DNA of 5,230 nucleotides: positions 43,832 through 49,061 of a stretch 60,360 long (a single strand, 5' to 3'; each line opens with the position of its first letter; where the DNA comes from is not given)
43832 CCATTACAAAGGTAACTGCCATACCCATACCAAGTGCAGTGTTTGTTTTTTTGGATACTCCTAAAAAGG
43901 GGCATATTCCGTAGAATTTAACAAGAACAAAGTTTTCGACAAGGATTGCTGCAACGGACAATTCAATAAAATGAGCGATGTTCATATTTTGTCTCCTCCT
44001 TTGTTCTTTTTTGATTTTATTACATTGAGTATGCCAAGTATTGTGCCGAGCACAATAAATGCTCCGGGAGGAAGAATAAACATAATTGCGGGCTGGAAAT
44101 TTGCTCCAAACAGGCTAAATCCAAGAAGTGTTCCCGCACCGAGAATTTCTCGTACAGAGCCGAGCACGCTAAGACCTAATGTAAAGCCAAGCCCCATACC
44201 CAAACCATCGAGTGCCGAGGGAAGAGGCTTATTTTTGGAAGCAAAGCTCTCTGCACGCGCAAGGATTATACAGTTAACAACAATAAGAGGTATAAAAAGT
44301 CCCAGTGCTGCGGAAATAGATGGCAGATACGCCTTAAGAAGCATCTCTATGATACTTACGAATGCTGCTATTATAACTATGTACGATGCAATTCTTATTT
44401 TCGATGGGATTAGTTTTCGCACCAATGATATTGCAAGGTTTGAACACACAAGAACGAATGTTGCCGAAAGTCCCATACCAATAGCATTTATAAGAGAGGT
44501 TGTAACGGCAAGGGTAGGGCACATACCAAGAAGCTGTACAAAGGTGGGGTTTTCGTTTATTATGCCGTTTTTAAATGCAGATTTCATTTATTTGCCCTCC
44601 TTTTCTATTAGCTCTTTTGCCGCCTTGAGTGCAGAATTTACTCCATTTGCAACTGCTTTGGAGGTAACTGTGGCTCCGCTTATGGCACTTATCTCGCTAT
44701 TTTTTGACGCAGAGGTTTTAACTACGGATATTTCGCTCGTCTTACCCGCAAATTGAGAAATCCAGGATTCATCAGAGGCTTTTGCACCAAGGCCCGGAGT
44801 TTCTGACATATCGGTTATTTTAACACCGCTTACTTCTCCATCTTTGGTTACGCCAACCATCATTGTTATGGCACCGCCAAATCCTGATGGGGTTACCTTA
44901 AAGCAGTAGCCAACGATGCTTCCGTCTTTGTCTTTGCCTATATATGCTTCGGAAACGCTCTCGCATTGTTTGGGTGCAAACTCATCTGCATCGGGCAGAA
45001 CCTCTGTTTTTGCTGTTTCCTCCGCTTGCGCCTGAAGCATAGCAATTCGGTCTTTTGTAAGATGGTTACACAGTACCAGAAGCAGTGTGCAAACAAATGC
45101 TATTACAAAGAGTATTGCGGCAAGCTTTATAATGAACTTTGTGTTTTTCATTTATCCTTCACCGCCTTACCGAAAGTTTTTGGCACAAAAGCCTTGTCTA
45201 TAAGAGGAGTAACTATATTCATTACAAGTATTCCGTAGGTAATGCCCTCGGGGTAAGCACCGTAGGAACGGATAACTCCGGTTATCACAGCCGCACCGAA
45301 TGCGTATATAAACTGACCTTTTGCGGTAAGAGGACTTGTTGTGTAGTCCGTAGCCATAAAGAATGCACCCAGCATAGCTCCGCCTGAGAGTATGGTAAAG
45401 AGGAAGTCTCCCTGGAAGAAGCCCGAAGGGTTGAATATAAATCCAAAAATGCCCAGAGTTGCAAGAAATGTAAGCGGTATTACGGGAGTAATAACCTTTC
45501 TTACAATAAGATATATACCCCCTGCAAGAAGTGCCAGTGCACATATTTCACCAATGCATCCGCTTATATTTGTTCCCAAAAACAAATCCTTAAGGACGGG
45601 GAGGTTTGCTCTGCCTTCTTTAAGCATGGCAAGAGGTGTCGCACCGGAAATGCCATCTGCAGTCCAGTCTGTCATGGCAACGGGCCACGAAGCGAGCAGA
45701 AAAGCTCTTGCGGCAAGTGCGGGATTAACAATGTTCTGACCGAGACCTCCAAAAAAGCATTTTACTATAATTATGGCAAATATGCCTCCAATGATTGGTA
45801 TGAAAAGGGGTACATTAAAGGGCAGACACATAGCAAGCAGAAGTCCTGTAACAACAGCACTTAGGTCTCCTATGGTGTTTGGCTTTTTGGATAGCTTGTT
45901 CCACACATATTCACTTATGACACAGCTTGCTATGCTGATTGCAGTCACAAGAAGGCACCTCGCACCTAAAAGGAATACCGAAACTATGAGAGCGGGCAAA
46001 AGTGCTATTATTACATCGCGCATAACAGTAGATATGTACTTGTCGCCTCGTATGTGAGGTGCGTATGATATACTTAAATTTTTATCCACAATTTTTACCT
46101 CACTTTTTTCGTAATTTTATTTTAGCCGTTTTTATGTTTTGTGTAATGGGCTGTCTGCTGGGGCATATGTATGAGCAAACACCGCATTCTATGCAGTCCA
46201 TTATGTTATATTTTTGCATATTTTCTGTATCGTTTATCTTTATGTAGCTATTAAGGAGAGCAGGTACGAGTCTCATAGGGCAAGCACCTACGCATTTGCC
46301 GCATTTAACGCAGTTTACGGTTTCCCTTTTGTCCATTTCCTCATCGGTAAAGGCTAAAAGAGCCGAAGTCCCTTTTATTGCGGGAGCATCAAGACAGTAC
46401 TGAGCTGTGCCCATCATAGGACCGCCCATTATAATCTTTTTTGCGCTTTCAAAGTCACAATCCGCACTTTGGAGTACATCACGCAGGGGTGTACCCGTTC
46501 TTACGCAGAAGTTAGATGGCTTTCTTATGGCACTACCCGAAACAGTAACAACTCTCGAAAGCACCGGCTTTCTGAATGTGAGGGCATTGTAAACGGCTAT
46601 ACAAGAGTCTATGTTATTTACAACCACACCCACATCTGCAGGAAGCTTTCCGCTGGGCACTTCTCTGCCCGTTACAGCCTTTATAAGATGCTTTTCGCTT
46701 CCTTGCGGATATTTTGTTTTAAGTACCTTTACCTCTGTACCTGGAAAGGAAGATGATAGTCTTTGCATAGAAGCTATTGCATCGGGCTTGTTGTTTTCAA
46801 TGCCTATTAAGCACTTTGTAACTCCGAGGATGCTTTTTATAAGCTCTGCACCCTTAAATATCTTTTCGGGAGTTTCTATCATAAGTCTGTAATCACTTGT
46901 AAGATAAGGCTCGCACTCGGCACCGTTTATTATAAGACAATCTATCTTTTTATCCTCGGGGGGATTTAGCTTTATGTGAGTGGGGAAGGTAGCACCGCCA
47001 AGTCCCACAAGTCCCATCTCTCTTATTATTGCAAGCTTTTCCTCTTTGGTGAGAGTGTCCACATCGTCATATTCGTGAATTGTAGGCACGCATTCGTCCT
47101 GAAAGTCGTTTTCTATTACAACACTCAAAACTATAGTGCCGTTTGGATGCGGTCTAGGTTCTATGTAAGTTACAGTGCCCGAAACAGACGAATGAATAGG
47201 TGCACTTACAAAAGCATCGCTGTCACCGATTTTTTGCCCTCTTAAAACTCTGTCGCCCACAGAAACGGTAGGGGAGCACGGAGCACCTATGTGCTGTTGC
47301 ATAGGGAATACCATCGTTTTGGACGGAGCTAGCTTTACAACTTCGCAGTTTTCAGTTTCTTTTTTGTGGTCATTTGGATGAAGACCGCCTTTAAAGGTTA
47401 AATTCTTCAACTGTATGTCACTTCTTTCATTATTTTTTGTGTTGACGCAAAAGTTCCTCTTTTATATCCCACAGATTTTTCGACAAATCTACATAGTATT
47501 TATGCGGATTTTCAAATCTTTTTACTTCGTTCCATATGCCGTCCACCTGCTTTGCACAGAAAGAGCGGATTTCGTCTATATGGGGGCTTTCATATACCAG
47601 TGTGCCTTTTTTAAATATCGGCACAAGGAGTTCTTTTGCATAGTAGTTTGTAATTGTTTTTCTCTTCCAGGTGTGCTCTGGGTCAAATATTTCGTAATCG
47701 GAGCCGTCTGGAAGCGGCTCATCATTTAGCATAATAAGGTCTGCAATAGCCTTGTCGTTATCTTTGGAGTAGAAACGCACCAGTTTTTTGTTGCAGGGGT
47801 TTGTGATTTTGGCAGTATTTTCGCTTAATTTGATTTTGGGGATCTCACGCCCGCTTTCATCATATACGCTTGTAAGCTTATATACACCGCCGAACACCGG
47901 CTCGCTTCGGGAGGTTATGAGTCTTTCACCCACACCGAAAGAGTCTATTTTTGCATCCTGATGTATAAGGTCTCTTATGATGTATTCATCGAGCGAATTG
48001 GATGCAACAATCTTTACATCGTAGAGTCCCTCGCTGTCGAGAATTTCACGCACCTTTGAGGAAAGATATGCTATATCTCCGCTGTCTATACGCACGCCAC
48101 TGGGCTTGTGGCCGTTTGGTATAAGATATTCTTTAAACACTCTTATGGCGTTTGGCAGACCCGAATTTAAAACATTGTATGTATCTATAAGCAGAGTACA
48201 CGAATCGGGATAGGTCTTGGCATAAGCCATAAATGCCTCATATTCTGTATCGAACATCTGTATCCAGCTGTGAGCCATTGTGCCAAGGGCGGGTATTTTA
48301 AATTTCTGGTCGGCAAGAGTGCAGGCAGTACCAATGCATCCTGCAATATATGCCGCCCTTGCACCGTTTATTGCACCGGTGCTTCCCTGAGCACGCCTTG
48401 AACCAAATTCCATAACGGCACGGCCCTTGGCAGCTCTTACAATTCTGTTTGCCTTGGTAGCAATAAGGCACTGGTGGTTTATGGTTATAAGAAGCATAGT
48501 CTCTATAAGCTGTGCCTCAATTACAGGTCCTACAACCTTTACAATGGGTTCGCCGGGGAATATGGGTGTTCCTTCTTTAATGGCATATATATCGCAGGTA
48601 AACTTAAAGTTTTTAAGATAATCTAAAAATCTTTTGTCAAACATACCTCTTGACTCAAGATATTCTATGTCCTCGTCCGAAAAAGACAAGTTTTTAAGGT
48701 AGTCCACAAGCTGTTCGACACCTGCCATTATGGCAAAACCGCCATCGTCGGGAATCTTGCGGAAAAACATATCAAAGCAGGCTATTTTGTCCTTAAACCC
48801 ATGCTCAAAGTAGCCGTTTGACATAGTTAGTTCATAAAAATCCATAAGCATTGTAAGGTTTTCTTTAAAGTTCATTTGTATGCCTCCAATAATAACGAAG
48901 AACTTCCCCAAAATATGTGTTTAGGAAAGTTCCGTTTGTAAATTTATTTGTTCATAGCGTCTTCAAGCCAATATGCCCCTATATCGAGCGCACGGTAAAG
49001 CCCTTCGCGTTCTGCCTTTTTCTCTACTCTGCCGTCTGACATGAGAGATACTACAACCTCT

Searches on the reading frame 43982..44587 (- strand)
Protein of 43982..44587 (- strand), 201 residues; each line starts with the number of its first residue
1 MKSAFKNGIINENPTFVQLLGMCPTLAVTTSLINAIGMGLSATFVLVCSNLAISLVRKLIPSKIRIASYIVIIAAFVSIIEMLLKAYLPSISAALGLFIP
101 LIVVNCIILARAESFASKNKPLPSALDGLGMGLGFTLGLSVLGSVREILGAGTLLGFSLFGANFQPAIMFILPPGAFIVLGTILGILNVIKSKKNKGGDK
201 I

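Call 7: search_protein_families(library=pfam, proteins=[window:43982-44587:-], max_evalue=0.01)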
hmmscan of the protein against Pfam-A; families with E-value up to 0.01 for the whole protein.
window:43982-44587:- (201 aa): 1 family
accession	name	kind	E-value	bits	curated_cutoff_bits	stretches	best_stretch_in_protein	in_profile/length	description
PF02508.19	Rnf-Nqr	-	6.1e-68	228.7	23.8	1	2-183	2-173/174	Rnf-Nqr subunit, membrane protein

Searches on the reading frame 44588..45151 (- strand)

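Call 7: search_protein_families(library=pfam, proteins=[window:44588-45151:-], max_evalue=0.01)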
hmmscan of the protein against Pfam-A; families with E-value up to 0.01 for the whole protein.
window:44588-45151:- (187 aa): 1 family
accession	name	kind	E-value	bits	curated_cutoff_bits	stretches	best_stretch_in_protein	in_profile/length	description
PF04205.19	FMN_bind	-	1.6e-20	74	22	1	90-176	1-77/77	FMN-binding domain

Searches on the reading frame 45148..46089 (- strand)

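Call 59: search_protein_families(library=pfam, proteins=[window:45148-46089:-], max_evalue=0.001)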
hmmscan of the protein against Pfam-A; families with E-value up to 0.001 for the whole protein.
window:45148-46089:- (313 aa): 1 family
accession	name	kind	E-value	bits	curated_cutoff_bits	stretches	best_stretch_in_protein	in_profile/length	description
PF03116.20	NQR2_RnfD_RnfE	-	3e-111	372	27.7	1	7-307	2-296/296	NQR2, RnfD, RnfE family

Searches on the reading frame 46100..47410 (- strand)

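Call 59: search_protein_families(library=pfam, proteins=[window:46100-47410:-], max_evalue=0.001)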
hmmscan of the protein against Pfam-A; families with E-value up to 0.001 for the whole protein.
window:46100-47410:- (436 aa): 13 families
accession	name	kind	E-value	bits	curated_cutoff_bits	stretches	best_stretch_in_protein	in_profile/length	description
PF01512.22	Complex1_51K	-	9.4e-54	181.8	31.2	1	129-274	1-149/150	Nuo51 FMN-binding domain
PF13375.12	RnfC_N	-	1.4e-38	131.5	25.6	1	5-103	2-100/101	RnfC Barrel sandwich hybrid domain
PF13237.11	Fer4_10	-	6e-09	36.1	25.5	1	361-417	3-53/53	4Fe-4S dicluster domain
PF13534.11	Fer4_17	-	1.4e-08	35.6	22.2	1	393-418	32-58/61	4Fe-4S dicluster domain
PF13187.11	Fer4_9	-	1.4e-07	31.8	27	1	366-418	1-49/52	4Fe-4S dicluster domain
PF12838.12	Fer4_7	-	3.4e-07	31.1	27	1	366-418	1-50/52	4Fe-4S dicluster domain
PF14697.11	Fer4_21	-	4.1e-06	27.3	35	1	366-422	7-57/59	4Fe-4S dicluster domain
PF13183.11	Fer4_8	-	8.7e-06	26.6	27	1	366-418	4-66/68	4Fe-4S dicluster domain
PF13746.11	Fer4_18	-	1.9e-05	25.3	27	0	392-427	47-82/114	4Fe-4S dicluster domain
PF10531.15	SLBB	-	5.8e-05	23.3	27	1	287-316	1-29/55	SLBB domain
PF00037.32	Fer4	-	6.8e-05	23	21.1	0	405-417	7-19/24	4Fe-4S binding domain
PF12797.12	Fer4_2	-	7.6e-05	22.9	24.5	0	366-378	9-21/22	4Fe-4S binding domain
PF25160.1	LdpA_Fe-S-bd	-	0.00014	22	27.6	0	365-383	26-44/49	LdpA Fe-S cluster-binding domain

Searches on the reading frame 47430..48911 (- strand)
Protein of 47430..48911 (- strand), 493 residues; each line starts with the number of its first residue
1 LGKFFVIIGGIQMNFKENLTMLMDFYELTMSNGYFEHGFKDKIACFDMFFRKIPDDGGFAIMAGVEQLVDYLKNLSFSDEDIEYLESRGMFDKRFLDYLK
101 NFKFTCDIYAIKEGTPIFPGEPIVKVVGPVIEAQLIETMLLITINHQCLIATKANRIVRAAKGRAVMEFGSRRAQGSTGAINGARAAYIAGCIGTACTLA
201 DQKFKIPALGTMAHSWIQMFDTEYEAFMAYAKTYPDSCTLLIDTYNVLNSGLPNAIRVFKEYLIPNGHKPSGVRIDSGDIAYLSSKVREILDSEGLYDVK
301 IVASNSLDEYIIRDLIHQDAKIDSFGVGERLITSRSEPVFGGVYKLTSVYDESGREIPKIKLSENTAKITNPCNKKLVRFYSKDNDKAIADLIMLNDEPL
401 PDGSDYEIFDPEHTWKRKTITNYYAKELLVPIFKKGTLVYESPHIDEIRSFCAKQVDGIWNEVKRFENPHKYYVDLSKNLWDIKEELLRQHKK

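Call 59: search_protein_families(library=pfam, proteins=[window:47430-48911:-], max_evalue=0.001)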
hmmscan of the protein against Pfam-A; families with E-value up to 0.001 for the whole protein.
window:47430-48911:- (493 aa): 4 families
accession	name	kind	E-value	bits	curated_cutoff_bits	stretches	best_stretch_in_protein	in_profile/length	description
PF17767.7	NAPRTase_N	-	1e-38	132.9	32.6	1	21-145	1-125/125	Nicotinate phosphoribosyltransferase (NAPRTase) N-terminal domain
PF17956.6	NAPRTase_C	-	1.3e-38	132.3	23.3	1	375-484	2-111/111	Nicotinate phosphoribosyltransferase C-terminal domain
PF04095.22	NAPRTase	-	2.3e-07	31.3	20.8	1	166-337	3-184/239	Nicotinate phosphoribosyltransferase (NAPRTase) family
PF02749.22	QRPTase_N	-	5.5e-06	26.9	27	1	103-146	38-80/82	Quinolinate phosphoribosyl transferase, N-terminal domain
